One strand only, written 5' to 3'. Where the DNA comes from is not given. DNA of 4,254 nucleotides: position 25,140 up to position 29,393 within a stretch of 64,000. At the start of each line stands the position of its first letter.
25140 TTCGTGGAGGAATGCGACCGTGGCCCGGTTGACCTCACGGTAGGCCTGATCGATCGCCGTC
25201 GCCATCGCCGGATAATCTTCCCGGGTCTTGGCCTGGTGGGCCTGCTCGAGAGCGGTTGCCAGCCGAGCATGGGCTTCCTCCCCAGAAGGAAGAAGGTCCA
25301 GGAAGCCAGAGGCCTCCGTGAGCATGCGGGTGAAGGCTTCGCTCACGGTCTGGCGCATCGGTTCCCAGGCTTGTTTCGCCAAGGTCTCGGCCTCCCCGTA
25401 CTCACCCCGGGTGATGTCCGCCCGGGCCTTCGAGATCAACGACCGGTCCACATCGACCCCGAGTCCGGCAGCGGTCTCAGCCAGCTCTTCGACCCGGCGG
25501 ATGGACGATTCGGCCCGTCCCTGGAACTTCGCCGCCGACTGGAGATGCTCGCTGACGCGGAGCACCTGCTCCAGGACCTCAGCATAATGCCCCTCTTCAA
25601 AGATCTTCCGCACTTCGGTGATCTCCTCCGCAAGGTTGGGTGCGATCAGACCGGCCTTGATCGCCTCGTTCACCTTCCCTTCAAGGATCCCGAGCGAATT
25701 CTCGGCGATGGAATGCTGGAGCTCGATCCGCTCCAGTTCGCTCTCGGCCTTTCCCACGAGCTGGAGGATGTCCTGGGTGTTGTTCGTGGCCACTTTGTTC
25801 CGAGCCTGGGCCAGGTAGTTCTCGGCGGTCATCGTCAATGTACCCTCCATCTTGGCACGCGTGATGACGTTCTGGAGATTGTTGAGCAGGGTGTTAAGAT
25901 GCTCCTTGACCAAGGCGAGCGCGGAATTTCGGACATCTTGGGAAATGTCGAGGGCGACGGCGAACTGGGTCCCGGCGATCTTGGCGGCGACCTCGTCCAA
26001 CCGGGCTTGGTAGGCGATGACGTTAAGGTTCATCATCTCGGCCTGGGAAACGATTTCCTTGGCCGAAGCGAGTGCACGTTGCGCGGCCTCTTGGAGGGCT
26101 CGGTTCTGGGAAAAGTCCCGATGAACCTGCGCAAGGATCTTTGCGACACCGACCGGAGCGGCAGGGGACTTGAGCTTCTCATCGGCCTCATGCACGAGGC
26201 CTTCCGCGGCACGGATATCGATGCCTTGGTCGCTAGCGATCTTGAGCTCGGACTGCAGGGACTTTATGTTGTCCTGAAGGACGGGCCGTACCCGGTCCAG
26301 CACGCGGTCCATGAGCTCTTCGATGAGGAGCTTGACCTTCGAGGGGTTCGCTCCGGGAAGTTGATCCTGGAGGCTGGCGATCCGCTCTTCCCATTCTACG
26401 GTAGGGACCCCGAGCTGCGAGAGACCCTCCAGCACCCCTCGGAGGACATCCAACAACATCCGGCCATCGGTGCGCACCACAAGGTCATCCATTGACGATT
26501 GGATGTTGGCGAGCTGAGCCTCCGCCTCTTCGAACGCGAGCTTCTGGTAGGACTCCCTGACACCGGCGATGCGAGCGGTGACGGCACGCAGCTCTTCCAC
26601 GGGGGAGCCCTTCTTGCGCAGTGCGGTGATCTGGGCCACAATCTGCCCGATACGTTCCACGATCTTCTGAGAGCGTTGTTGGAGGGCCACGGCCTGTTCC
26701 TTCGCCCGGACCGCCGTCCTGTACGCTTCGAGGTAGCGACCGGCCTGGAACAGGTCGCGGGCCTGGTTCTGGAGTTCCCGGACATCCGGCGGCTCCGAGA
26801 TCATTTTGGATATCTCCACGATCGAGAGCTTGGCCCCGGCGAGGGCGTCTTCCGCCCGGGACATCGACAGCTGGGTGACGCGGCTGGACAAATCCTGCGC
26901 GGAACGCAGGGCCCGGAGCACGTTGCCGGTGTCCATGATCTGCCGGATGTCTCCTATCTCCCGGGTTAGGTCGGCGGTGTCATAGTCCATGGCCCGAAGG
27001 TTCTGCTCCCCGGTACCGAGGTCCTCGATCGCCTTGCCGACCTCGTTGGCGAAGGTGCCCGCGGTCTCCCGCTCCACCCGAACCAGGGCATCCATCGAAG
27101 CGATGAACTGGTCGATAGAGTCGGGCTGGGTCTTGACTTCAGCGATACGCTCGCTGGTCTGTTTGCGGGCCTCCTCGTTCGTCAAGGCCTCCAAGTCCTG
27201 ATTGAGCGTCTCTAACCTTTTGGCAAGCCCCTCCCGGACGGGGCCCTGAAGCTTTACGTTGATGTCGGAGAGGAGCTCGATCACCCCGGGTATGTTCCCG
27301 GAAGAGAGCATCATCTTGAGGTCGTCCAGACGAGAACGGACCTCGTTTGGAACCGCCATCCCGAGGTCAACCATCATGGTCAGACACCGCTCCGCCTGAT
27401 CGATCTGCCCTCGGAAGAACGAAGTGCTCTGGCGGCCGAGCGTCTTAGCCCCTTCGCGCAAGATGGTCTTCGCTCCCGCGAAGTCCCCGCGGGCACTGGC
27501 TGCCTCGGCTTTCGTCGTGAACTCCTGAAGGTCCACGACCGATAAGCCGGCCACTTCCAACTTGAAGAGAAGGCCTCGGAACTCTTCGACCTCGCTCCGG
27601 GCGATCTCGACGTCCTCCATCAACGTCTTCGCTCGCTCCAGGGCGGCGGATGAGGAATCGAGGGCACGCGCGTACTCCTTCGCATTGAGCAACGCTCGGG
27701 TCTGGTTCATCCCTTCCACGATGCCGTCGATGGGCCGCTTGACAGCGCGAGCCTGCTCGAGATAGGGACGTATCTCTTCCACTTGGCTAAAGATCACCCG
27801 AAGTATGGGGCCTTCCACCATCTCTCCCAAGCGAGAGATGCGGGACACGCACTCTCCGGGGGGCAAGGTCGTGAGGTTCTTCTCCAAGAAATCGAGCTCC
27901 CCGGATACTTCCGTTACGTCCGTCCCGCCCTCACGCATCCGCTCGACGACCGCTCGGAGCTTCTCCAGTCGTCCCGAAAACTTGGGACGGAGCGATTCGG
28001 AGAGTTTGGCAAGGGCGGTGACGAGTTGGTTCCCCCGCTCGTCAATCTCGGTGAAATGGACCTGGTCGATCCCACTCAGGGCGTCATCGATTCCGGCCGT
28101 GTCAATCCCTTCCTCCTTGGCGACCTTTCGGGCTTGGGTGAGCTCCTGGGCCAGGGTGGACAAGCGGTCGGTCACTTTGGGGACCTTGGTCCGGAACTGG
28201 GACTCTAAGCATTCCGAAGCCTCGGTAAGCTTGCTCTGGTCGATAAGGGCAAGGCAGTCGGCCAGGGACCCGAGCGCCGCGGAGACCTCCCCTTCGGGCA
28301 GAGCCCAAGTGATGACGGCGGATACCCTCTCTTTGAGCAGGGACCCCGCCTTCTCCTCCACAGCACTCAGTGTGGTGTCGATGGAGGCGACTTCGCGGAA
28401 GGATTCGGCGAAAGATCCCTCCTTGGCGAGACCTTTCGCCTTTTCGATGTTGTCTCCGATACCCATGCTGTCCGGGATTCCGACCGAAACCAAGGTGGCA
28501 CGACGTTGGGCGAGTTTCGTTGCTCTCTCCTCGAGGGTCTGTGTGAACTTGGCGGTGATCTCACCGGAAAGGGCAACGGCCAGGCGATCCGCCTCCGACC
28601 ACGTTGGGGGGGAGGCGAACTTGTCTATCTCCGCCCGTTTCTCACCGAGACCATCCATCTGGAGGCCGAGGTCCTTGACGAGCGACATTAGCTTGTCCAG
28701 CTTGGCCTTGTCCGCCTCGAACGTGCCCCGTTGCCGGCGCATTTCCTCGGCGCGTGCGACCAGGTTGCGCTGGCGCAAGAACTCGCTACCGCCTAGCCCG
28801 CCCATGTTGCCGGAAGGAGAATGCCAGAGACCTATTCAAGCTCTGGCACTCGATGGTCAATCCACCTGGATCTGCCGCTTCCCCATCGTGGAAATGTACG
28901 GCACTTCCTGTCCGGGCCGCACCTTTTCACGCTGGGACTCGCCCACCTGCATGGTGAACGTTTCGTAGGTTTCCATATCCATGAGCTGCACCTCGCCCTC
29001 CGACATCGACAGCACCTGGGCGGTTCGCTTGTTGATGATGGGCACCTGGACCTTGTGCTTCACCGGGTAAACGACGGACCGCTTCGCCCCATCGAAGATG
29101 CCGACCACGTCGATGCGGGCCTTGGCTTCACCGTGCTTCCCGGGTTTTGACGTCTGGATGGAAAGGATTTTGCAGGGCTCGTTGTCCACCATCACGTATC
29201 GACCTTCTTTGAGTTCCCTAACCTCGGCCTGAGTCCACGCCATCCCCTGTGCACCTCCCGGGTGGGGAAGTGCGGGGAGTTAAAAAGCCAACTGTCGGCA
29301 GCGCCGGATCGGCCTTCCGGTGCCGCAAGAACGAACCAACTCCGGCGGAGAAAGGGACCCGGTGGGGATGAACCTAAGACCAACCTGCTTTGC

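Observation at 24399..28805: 1468-aa degenerate-repeat coiled-coil protein convergent with smc-scpA-scpB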

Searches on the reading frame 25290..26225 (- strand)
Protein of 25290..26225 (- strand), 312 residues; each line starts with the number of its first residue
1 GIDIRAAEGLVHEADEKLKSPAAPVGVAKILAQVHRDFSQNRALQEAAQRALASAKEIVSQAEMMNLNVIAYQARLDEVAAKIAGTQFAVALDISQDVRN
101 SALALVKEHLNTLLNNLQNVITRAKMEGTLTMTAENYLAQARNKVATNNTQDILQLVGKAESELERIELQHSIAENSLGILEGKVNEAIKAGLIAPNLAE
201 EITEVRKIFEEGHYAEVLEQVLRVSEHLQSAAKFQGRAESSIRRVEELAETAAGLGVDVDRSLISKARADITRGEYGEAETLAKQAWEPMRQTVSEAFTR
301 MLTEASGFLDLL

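Call 70: predict_structure(alignment_id=A6)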
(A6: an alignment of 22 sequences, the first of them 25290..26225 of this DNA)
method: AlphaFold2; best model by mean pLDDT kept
length: 312 residues; sequences in the alignment: 22
mean_pLDDT: 90.3   pTM: 0.61
mean pLDDT of the five models: 90.3, 90.1, 89.0, 88.1, 87.2
residues with pLDDT >= 90: 213; 70-90: 96; 50-70: 3; < 50: 0
segments of 3 or more residues with pLDDT < 50: none
pLDDT, mean of each block of 10 residues (from residue 1): 73 85 80 85 90 95 92 94 91 95 94 93 85 92 90 92 88 92 93 89 93 90 94 94 93 90 93 92 91 92 91 86
secondary structure, 60 per line:
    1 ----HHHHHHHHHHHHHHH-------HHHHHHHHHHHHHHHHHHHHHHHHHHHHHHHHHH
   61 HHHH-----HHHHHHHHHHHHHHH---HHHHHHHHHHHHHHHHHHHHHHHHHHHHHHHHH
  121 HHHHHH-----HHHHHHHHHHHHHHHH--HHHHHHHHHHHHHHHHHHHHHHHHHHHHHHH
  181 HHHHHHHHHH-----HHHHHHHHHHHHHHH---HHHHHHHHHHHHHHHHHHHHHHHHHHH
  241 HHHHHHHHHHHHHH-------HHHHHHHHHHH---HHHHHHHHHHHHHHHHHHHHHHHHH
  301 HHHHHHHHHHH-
elements in order: H5-19 H27-64 H70-84 H88-126 H132-147 H150-190 H196-210 H214-254 H262-272 H276-311
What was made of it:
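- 25290..26225 (-): Segment aa 861-1172 (five units) modelled at high confidence. AF2 with a 22-orthologue alignment gives mean pLDDT 90.3 and pTM 0.61 (call 70).
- On Intermolecular coiled-coil fibre: However, the helices are <=41 aa and the monomer model is confident as hairpins (call 70).
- The five-unit model has pLDDT 90.3 and pTM 0.61 (call 70).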

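Call 73: fold_search(model_id=the predicted structure, library=pdb)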
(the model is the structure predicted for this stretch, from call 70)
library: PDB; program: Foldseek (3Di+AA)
matches with E <= 10: 151; with E <= 0.001: 0
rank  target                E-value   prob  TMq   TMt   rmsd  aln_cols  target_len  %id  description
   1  7unh_A                1.4e-01  0.41  0.17  0.20  26.1       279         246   15  De novo designed chlorophyll dimer protein in apo state, SP2 (released 2023-04-19)
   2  8e1e_A                1.8e-01  0.57  0.17  0.23  23.6       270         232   13  Scaffolding protein functional sites using deep learning (released 2023-08-16)
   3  7uni_C                1.9e-01  0.51  0.18  0.22  25.9       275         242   13  De novo designed chlorophyll dimer protein with Zn pheophorbide a methyl ester, SP2-ZnPPaM (released 2023-04-19)
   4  7uni_A                2.7e-01  0.38  0.17  0.21  26.2       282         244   13  De novo designed chlorophyll dimer protein with Zn pheophorbide a methyl ester, SP2-ZnPPaM (released 2023-04-19)
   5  7unh_B                4.1e-01  0.23  0.17  0.20  26.0       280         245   15  De novo designed chlorophyll dimer protein in apo state, SP2 (released 2023-04-19)
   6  7uni_B                4.7e-01  0.33  0.18  0.22  25.8       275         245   14  De novo designed chlorophyll dimer protein with Zn pheophorbide a methyl ester, SP2-ZnPPaM (released 2023-04-19)
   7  5och_F                7.9e-01  0.12  0.17  0.10  31.9       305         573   13  The crystal structure of human ABCB8 in an outward-facing state (released 2018-07-25)
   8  6p6i_A                1.0e+00  0.12  0.18  0.11  34.3       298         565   14  Structure of YbtPQ importer (released 2020-03-04)
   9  5och_B                1.3e+00  0.11  0.19  0.11  31.2       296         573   12  The crystal structure of human ABCB8 in an outward-facing state (released 2018-07-25)
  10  9s99_B                1.5e+00  0.23  0.21  0.29  30.2       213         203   15  CdvB2 filament - high twist, class B (released 2026-01-28)
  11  8vsi_A                1.5e+00  0.10  0.18  0.11  35.6       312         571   14  Mechanistic Insights Revealed by YbtPQ in the Occluded State (released 2024-04-10)
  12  9cur_C                1.5e+00  0.06  0.13  0.08  41.1       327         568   14  BmrCD in the inward-facing conformation bound to Hoechsts and lipids (released 2025-08-13)
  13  9rcv_E                1.9e+00  0.05  0.14  0.08  45.7       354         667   14  Structure of the Human Peptide-Loading Complex Arrested by HCMV US6 (released 2025-12-03)
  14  5och_A                2.2e+00  0.08  0.19  0.11  31.0       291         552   13  The crystal structure of human ABCB8 in an outward-facing state (released 2018-07-25)
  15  8r5s_A                2.3e+00  0.09  0.16  0.21  37.3       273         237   17  t113 - De-novo designed soluble homotetramer (released 2024-11-27)
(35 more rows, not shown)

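Call 85: fold_search(model_id=the predicted structure, library=viral)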
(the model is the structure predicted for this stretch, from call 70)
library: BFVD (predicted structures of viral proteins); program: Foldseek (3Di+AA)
matches with E <= 10: 104; with E <= 0.001: 0
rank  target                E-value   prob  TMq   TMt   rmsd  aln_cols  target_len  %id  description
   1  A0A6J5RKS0            1.7e-01  0.28  0.15  0.05  30.1       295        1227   15  Uncharacterized protein [uncultured Caudovirales phage]
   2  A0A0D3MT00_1          3.8e-01  0.38  0.22  0.09  20.4       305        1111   12  Tail tape measure protein [Lactococcus phage WRP3]
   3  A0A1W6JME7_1          8.4e-01  0.38  0.27  0.10  21.9       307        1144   13  Tail tape measure protein [Lactococcus phage AM9]
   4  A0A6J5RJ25            1.1e+00  0.06  0.15  0.07  56.5       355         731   11  Uncharacterized protein [uncultured Caudovirales phage]
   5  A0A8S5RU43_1          1.2e+00  0.13  0.20  0.06  54.3       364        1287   13  (no name in the UniProt tables at hand)
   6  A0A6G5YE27            1.4e+00  0.09  0.16  0.05  35.7       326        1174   11  (no name in the UniProt tables at hand)
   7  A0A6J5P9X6            1.7e+00  0.05  0.13  0.13  65.4       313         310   15  Uncharacterized protein [uncultured Caudovirales phage]
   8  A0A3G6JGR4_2          1.8e+00  0.09  0.15  0.04  35.8       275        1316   11  Uncharacterized protein [Lactobacillus phage ViSo-2018a]
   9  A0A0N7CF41            1.8e+00  0.06  0.14  0.08  40.7       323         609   16  Tail length tape measure protein [Salmonella phage 37]
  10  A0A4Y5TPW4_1          1.9e+00  0.08  0.17  0.05  39.3       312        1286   15  (no name in the UniProt tables at hand)
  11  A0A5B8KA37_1          2.0e+00  0.05  0.14  0.06  44.6       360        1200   12  Genome polyprotein [Grey teal calicivirus]
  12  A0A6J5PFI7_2          2.1e+00  0.05  0.13  0.04  63.0       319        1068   14  Large polyvalent protein associated domain-containing protein [uncultured Caudovirales phage]
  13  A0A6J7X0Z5            2.2e+00  0.06  0.16  0.10  43.2       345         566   16  Uncharacterized protein [uncultured Caudovirales phage]
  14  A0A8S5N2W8            2.2e+00  0.02  0.11  0.06  47.4       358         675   13  Chromosome partition protein [Siphoviridae sp. ctv0N24]
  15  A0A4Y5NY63            2.4e+00  0.06  0.16  0.15  64.4       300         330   16  (no name in the UniProt tables at hand)
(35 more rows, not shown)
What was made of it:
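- Tried and rejected: The five-unit model also gave nothing below E 0.1 in PDB or BFVD (calls 73, 85).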

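Call 89: search_solved_structures(query=A6, max_evalue=1)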
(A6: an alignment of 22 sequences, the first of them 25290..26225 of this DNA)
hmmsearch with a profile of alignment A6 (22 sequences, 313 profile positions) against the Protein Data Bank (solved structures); distinct sequences matched with E-value up to 1: 9.
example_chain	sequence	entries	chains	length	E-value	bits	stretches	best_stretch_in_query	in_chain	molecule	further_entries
4uos_A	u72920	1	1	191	0.065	15.6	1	172-301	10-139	DESIGNED HELICAL BUNDLE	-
5g6u_A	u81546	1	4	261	0.092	15.1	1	22-81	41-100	LANGERIN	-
5u87_A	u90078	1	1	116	0.17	14.2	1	26-62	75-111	Preproalbumin PawS1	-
6qpw_E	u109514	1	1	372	0.17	14.2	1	24-83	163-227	Sister chromatid cohesion protein 1,Structural maintenance of chromosomes protein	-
9s7t_B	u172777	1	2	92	0.19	14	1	262-296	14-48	DBS5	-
9qqu_A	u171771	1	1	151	0.21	13.9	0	252-293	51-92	Stress-induced-phosphoprotein 1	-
7wz8_C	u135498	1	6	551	0.32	13.3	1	23-81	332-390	SNAP-tag,C-type lectin domain family 4 member K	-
7m5t_A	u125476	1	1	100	0.42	12.9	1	198-252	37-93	De novo designed protein 0515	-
7obe_A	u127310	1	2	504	0.76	12.1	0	121-159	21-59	Isoform 2 of Serine/threonine-protein phosphatase 5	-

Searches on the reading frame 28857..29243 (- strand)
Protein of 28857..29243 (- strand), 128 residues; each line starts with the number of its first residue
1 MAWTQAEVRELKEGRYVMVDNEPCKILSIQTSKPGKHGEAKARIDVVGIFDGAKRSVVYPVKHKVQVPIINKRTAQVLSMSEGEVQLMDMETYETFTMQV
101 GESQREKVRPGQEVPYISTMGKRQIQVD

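Call 6: search_protein_families(library=pfam, proteins=[window:28857-29243:-], max_evalue=0.1)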
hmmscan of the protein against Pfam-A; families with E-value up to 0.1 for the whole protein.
window:28857-29243:- (128 aa): 3 families
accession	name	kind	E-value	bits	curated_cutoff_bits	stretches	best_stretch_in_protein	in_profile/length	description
PF21485.3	IF5A-like_N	-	5.1e-16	58.7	27.1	1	7-63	7-63/63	Translation initiation factor 5A-like, N-terminal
PF08207.18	EFP_N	-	1.9e-06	28.2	23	1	9-38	3-32/58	Elongation factor P (EF-P) KOW-like domain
PF01132.26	EFP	-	0.071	13.5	27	0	80-99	8-27/54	Elongation factor P (EF-P) OB domain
